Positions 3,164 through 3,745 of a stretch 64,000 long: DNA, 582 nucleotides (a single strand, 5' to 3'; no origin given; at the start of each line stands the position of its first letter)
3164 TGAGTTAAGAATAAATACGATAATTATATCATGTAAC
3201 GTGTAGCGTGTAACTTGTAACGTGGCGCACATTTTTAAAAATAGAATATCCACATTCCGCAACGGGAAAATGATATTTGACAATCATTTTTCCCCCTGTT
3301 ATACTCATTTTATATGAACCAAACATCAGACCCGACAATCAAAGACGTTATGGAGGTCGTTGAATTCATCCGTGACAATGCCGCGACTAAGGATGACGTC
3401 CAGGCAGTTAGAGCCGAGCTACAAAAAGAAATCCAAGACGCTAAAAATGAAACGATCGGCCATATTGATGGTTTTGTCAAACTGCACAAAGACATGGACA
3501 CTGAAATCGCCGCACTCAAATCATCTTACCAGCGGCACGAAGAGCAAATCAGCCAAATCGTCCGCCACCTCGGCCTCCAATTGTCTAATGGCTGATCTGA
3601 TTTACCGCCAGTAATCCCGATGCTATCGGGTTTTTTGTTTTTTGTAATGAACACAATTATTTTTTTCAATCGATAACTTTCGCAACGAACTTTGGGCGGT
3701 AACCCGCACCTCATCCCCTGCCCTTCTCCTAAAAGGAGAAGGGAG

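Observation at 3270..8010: Multicopy cassette: near-identical consensus promoter, leaderless start, and a small coiled-coil protein with variable tandem repeats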

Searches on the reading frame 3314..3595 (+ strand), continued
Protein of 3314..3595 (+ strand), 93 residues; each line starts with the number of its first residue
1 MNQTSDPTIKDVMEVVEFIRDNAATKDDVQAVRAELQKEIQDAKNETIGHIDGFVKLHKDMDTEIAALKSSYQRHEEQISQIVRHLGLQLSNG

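Call 48: find_encoding_contigs(protein=P0036, flank=6000, max_places=1)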
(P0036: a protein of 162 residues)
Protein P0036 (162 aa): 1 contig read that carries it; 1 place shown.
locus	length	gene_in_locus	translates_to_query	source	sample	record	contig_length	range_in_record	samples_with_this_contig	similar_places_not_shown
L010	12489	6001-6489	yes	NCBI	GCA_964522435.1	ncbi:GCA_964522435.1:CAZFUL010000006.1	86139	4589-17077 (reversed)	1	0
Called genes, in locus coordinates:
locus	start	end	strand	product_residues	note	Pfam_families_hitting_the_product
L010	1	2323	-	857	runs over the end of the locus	-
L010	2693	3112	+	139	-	-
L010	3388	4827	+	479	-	-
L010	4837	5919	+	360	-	PF13439:Glyco_transf_4, PF13477:Glyco_trans_4_2 (weak), PF13579:Glyco_trans_4_4, PF20706:GT4-conflict, PF00534:Glycos_transf_1, PF13692:Glyco_trans_1_4, PF13524:Glyco_trans_1_2 (weak)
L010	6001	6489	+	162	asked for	PF01442:Apolipoprotein (weak)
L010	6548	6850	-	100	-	-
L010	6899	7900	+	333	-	PF04055:Radical_SAM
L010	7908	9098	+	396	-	PF13439:Glyco_transf_4, PF13579:Glyco_trans_4_4, PF00534:Glycos_transf_1, PF13692:Glyco_trans_1_4, PF13524:Glyco_trans_1_2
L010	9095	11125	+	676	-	PF14885:GHL15, PF13517:FG-GAP_3 (faint), PF01839:FG-GAP (faint)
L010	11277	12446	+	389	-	PF13439:Glyco_transf_4, PF13579:Glyco_trans_4_4, PF20706:GT4-conflict, PF00534:Glycos_transf_1, PF13692:Glyco_trans_1_4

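Call 49: find_encoding_contigs(protein=P0179, flank=6000, max_places=1)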
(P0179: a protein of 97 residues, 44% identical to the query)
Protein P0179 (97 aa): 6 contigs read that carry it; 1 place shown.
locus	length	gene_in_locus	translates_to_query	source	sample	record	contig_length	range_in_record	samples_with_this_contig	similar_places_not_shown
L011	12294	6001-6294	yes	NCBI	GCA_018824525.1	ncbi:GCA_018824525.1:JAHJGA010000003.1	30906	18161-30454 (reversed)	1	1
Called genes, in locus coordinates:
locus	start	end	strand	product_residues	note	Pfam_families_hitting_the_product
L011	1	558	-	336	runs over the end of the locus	?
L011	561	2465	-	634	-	PF13522:GATase_6, PF13537:GATase_7, PF01380:SIS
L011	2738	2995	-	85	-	-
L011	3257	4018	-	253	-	-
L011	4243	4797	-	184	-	-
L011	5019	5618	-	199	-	-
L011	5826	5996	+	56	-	-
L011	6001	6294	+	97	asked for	-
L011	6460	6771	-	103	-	-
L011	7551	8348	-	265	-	-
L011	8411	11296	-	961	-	PF00133:tRNA-synt_1, PF09334:tRNA-synt_1g, PF08264:Anticodon_1, PF19302:DUF5915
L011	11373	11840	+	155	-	PF02502:LacAB_rpiB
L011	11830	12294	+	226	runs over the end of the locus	PF00834:Ribul_P_3_epim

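Call 50: find_encoding_contigs(protein=P0186, flank=6000, max_places=1)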
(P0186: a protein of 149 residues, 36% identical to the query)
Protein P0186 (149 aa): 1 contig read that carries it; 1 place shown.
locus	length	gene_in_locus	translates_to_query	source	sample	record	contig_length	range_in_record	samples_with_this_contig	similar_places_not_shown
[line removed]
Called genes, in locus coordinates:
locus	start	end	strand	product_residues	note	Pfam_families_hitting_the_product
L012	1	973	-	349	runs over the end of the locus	PF01594:AI-2E_transport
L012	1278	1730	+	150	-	PF01668:SmpB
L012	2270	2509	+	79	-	PF01541:GIY-YIG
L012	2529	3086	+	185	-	PF05198:IF3_N, PF00707:IF3_C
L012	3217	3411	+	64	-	PF01632:Ribosomal_L35p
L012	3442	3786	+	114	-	PF00453:Ribosomal_L20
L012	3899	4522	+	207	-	PF01810:LysE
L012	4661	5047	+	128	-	-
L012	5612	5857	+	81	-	-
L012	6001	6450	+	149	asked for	-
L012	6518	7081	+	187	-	PF01591:6PF2K (weak), PF13671:AAA_33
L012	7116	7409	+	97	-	PF11373:DUF3175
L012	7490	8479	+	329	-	PF13529:Peptidase_C39_2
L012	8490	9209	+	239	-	PF00160:Pro_isomerase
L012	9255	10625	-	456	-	PF00342:PGI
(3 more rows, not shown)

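Call 53: find_related_loci(query=A5, collection=genome_contigs, flank=4000)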
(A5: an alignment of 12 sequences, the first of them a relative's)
Query A5 (100 aa) in genome_contigs; peptide patterns used: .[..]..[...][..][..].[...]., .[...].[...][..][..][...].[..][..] (x = any residue, [..] = any of these).
149 stretches matched a pattern; 20 encode a relative of the query (tblastn E <= 1e-3); 20 distinct loci.
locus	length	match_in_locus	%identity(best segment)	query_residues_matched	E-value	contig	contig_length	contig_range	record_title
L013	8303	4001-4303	54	3-99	1e-30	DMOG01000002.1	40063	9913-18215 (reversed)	MAG TPA_asm: Candidatus Uhrbacteria bacterium isolate UBA12070 contig_1374, whole genome shotgun sequence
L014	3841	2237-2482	54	1-100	4e-29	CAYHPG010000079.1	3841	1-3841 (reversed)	MAG TPA_asm: uncultured Gammaproteobacteria bacterium isolate ERP119705_co14_260 genome assembly, contig: NODE_51377_len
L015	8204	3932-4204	51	1-100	5e-27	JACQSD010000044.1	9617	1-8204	MAG: Candidatus Uhrbacteria bacterium isolate NC_groundwater_1376_Ag_S-0.2um_49_27 S_p2_S4_coassembly_k141_2029278, whol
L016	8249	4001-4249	50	1-100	8e-26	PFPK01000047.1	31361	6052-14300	MAG: Candidatus Magasanikbacteria bacterium CG_4_10_14_0_2_um_filter_37_12 CG_4_10_14_0.2_scaffold_422_c, whole genome s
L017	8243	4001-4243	47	1-99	1e-25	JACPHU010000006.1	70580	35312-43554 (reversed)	MAG: Candidatus Uhrbacteria bacterium isolate NC_groundwater_422_Ag_B-0.1um_45_124 GD18-4_B1_scaffold_345791, whole geno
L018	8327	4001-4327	45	3-100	2e-25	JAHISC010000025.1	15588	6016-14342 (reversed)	MAG: Patescibacteria group bacterium isolate MM_PC_MetaG.mb.155 MM_PC_MetaG.mb.155_k141_284361, whole genome shotgun seq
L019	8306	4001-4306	45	1-99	5e-25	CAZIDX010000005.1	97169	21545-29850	MAG TPA_asm: uncultured Gammaproteobacteria bacterium isolate SRP167671_co2_164 genome assembly, contig: NODE_235_length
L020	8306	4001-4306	51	1-99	2e-24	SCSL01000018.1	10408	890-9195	MAG: Patescibacteria group bacterium isolate FW215_bin.11 FW215_bin.11-30179, whole genome shotgun sequence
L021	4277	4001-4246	45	1-100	2e-23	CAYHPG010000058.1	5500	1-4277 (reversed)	MAG TPA_asm: uncultured Gammaproteobacteria bacterium isolate ERP119705_co14_260 genome assembly, contig: NODE_27625_len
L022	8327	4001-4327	44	1-99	2e-23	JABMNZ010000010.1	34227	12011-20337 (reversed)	MAG: Parcubacteria group bacterium isolate bin.251 k141_2535432, whole genome shotgun sequence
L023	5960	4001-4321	42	1-99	6e-23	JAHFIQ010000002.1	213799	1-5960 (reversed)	MAG: Candidatus Uhrbacteria bacterium isolate nzgw366 NODE_29_length_213800_cov_39.828865, whole genome shotgun sequence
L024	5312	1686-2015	40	1-99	5e-21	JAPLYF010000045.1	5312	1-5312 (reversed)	MAG: Candidatus Parcubacteria bacterium isolate LacPavin_0920_SED4_MAG_37_11 LacPavin_0920_SED4_scaffold_1072954, whole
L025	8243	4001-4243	41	1-99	2e-20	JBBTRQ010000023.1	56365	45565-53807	MAG: Patescibacteria group bacterium isolate H52-bin078_1 H52_bin078_1_000000000023, whole genome shotgun sequence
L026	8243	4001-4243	42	1-99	3e-20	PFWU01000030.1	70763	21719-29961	MAG: Candidatus Uhrbacteria bacterium CG_4_9_14_3_um_filter_50_9 CG_4_9_14_3_um_filter_150_scaffold_370_c, whole genome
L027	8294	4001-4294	41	2-98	1e-19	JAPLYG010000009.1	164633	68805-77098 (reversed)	MAG: Candidatus Parcubacteria bacterium isolate LacPavin_0920_SED5_MAG_38_14 LacPavin_0920_SED5_scaffold_889584, whole g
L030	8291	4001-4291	36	1-93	3e-14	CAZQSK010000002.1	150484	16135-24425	MAG TPA_asm: uncultured Gammaproteobacteria bacterium isolate binchicken_co105_443 genome assembly, contig: NODE_109_len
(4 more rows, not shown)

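Call 60: predict_structure(alignment_id=A4)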
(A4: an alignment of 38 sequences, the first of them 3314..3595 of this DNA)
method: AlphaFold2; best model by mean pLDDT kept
length: 93 residues; sequences in the alignment: 38
mean_pLDDT: 90.0   pTM: 0.51
mean pLDDT of the five models: 90.0, 88.1, 87.0, 86.1, 85.1
residues with pLDDT >= 90: 58; 70-90: 28; 50-70: 6; < 50: 1
segments of 3 or more residues with pLDDT < 50: none
pLDDT, mean of each block of 10 residues (from residue 1): 67 86 84 95 97 98 98 97 93 71
secondary structure, 60 per line:
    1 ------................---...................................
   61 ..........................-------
elements in order: H7-22 H26-86

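Call 64: fold_search(model_id=the predicted structure, library=pdb)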
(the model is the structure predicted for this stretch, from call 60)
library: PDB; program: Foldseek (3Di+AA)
matches with E <= 10: 2; with E <= 0.001: 0
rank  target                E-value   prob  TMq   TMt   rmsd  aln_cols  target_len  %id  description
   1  9bct_C                5.8e+00  0.09  0.24  0.06  14.9        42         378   26  Cryo-EM structure of Thermococcus kodakarensis FttA-dependent transcription pre-termination complex containing 44 nt R (released 2024-07-31)
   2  1tmx_B                9.6e+00  0.04  0.18  0.07   8.3        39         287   26  Crystal structure of hydroxyquinol 1,2-dioxygenase from Nocardioides Simplex 3E (released 2005-03-22)
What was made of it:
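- Tried and rejected: The Foldseek search of the A model against the PDB was empty, as expected for a single long helix (call 64).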

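Call 66: find_related_loci(query=A6, collection=metagenome_contigs, flank=5000)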
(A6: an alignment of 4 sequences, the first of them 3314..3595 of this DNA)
Query A6 (93 aa) in metagenome_contigs; peptide patterns used: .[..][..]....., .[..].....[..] (x = any residue, [..] = any of these).
556 stretches matched a pattern; 8 encode a relative of the query (tblastn E <= 1e-3); 8 distinct loci.
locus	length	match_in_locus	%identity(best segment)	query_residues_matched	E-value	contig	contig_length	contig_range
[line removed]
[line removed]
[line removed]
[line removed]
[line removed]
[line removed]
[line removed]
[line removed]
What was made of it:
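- Tried and rejected: Protein-guided scans of metagenome contigs found only distant relatives, so no further alleles of this organism were available (call 66).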

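Call 69: search_protein_families(library=padloc, proteins=[window:3314-3595:+], max_evalue=0.01)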
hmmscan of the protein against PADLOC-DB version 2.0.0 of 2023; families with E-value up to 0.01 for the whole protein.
window:3314-3595:+ (93 aa): 1 family
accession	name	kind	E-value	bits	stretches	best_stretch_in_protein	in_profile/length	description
PDLC04956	PDC-S20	-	0.0079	13.6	1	24-74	124-175/450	-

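Call 75: find_related_loci(query=A5, collection=viral_contigs, flank=6000)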
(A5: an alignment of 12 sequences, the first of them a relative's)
Query A5 (100 aa) in viral_contigs; peptide patterns used: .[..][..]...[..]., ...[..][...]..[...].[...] (x = any residue, [..] = any of these).
118 stretches matched a pattern, but none encodes a relative of the query by tblastn (E <= 1e-3).

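Call 76: find_related_loci(query=A6, collection=viral_contigs, flank=6000)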
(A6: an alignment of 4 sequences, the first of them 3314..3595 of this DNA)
Query A6 (93 aa) in viral_contigs; peptide patterns used: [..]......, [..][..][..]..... (x = any residue, [..] = any of these).
109 stretches matched a pattern, but none encodes a relative of the query by tblastn (E <= 1e-3).

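Call 77: search_dna_similar(query=window:3314-3595:+, collection=phages, mode=protein, max_evalue=0.001, max_rows=10)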
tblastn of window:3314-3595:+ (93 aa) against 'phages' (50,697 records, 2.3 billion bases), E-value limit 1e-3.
No match.

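Call 78: search_dna_similar(query=window:3314-3595:+, collection=plasmids, mode=protein, max_evalue=0.001, max_rows=10)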
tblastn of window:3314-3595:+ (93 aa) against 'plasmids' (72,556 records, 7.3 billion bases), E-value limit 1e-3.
No match.
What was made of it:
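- No match was found in phage, plasmid or IMG/VR collections (calls 75-78).
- Tried and rejected: There were no relatives in IMG/VR, GenBank phages or PLSDB plasmids (calls 75-78), so a phage or plasmid origin was set aside.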

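Call 96: search_protein_families(library=pfam, proteins=[L019:1963-2940:+, L019:666-1520:+, L019:6949-7740:+, L030:1904-3892:-, L030:5870-7360:-, L030:829-1833:-, L021:381-2036:+, L021:2138-3763:+, L014:138-1511:+, L014:2548-3753:+], max_evalue=0.00001)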
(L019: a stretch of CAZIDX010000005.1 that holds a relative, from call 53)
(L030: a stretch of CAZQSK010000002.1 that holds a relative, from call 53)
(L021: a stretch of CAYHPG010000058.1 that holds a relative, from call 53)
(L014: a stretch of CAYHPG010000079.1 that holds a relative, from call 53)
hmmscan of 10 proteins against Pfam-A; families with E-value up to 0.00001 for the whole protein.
L019:1963-2940:+ (325 aa): 0 families

L019:666-1520:+ (284 aa): 0 families

L019:6949-7740:+ (263 aa): 0 families

L030:1904-3892:- (662 aa): 1 family
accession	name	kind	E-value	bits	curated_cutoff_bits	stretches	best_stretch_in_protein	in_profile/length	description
PF13196.11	DUF4012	-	9.1e-26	91.5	28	1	252-397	3-142/144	Protein of unknown function (DUF4012)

L030:5870-7360:- (496 aa): 0 families

L030:829-1833:- (334 aa): 5 families
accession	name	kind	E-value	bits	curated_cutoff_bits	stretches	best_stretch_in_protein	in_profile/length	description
PF06723.19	MreB_Mbl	-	3.1e-132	440.8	27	1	4-327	2-325/327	MreB/Mbl protein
PF14450.12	FtsA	-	6e-14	52.9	31.8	1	151-308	2-112/127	Cell division protein FtsA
PF00022.25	Actin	-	9.2e-11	41.4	27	1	29-193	31-190/410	Actin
PF00012.26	HSP70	-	3e-10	39.4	20.6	1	98-319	136-370/599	Hsp70 protein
PF06277.17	EutA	-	1e-05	25.1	27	0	150-194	146-191/475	Ethanolamine utilisation protein EutA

L021:381-2036:+ (551 aa): 3 families
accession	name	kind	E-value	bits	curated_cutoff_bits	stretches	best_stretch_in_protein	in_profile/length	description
PF02518.31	HATPase_c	-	8.1e-27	94.3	26.4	1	420-535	2-109/111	Histidine kinase-, DNA gyrase B-, and HSP90-like ATPase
PF00512.31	HisKA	-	2.2e-18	66.5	26.9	1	305-373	1-66/66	His Kinase A (phospho-acceptor) domain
PF16927.11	HisKA_7TM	-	5.5e-15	56.3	28.6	1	8-225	2-222/224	N-terminal 7TM region of histidine kinase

L021:2138-3763:+ (541 aa): 0 families

L014:138-1511:+ (457 aa): 2 families
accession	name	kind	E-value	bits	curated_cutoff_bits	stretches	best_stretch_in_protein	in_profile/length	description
PF00675.25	Peptidase_M16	-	1.1e-34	119.9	22.3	1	39-165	2-127/149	Insulinase (Peptidase family M16)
PF05193.26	Peptidase_M16_C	-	7.1e-33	114.4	23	1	193-377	2-179/181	Peptidase M16 inactive domain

L014:2548-3753:+ (401 aa): 6 families
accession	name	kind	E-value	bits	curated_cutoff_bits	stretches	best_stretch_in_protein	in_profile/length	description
PF00534.26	Glycos_transf_1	-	2.6e-34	118.6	26.4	1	198-375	4-169/172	Glycosyl transferases group 1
PF13692.12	Glyco_trans_1_4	-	4.3e-26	92.3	27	1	210-364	2-142/142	Glycosyl transferases group 1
PF13439.12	Glyco_transf_4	-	1e-13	52.1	28.5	1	20-189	3-165/170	Glycosyltransferase Family 4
PF20706.3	GT4-conflict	-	2.8e-12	46.8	26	1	208-391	196-371/385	Family 4 Glycosyltransferase in conflict systems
PF13524.12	Glyco_trans_1_2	-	2.8e-09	37.5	25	1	254-392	17-143/144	Glycosyl transferase-like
PF13579.12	Glyco_trans_4_4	-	7.6e-08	33.3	29.7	1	79-187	44-156/158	Glycosyl transferase 4-like domain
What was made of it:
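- Tried and rejected: The 'Gammaproteobacteria' titles of some MAG records could not be verified from neighbouring genes (call 96).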

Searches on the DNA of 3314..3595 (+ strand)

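Call 80: search_rna_families(sources=[L006, L017, L018, L020, L022, L023, L025, L026], threshold=gathering)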
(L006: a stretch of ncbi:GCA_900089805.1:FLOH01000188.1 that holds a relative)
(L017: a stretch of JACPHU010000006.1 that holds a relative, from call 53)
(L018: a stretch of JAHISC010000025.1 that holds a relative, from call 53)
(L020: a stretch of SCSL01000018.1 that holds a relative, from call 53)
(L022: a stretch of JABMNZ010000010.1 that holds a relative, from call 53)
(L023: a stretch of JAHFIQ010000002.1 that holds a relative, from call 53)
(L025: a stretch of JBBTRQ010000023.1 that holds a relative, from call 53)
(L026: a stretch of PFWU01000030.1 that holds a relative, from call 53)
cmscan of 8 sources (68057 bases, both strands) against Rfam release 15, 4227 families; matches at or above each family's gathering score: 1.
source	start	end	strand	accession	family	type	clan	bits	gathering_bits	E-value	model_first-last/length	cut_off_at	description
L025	7102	7204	+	RF00162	SAM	Cis-reg; riboswitch;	CL00012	47.3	44.4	1.1e-07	1-108/108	no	SAM riboswitch aptamer (S box leader)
